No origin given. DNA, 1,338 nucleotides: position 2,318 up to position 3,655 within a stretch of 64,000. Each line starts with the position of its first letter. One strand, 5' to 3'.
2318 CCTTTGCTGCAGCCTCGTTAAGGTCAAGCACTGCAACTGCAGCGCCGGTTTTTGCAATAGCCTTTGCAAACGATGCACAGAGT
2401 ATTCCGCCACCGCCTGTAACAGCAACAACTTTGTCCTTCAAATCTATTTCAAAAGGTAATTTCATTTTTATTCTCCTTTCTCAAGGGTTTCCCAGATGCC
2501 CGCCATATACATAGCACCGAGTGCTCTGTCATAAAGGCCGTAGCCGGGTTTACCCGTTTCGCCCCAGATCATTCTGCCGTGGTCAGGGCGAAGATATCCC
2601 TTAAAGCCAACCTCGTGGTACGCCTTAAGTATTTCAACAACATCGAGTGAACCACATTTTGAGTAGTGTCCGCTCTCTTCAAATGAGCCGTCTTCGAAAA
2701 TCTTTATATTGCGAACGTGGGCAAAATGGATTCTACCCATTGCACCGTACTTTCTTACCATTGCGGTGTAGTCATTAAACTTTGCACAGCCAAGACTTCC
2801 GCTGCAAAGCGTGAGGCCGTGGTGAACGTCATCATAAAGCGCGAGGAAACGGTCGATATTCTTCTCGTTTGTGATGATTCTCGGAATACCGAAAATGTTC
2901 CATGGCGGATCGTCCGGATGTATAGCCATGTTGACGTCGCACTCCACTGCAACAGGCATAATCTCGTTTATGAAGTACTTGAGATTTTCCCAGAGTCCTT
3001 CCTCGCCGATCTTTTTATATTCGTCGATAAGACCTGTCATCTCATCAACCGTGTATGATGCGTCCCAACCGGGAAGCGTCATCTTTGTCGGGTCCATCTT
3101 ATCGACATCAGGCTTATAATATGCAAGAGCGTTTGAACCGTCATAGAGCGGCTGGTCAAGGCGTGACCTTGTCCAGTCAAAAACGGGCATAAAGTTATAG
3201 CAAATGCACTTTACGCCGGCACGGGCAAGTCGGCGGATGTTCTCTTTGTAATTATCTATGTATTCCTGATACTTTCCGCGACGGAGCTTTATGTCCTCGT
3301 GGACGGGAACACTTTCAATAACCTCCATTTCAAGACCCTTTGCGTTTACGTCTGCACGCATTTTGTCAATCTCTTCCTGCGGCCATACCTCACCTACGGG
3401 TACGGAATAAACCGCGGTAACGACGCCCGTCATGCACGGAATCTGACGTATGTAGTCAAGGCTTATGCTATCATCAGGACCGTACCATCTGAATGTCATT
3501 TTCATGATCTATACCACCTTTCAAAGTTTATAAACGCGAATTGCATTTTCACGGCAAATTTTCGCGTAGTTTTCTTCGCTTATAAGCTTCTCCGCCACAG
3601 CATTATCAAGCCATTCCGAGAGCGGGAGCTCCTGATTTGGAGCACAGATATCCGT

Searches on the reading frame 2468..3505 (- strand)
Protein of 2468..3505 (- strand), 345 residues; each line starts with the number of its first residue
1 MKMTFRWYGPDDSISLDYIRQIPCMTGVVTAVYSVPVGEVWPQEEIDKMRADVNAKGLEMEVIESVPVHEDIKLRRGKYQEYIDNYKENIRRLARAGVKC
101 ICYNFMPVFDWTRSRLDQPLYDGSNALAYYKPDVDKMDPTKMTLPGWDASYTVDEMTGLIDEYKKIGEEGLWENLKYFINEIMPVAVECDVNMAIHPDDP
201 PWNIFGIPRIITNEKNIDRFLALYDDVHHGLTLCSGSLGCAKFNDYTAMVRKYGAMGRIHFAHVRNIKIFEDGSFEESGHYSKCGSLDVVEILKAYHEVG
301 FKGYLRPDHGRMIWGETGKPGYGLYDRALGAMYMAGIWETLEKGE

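Call 89: search_protein_families(library=pfam, proteins=[window:2468-3505:-], max_evalue=0.00001)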
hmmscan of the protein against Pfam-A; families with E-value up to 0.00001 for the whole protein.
window:2468-3505:- (345 aa): 2 families
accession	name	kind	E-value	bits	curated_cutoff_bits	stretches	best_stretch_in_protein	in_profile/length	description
PF03786.19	UxuA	-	5.2e-144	479.8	23.7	1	1-343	1-352/352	D-mannonate dehydratase (UxuA)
PF01261.30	AP_endonuc_2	-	2.1e-06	28.1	31.1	0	40-305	24-225/249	Xylose isomerase-like TIM barrel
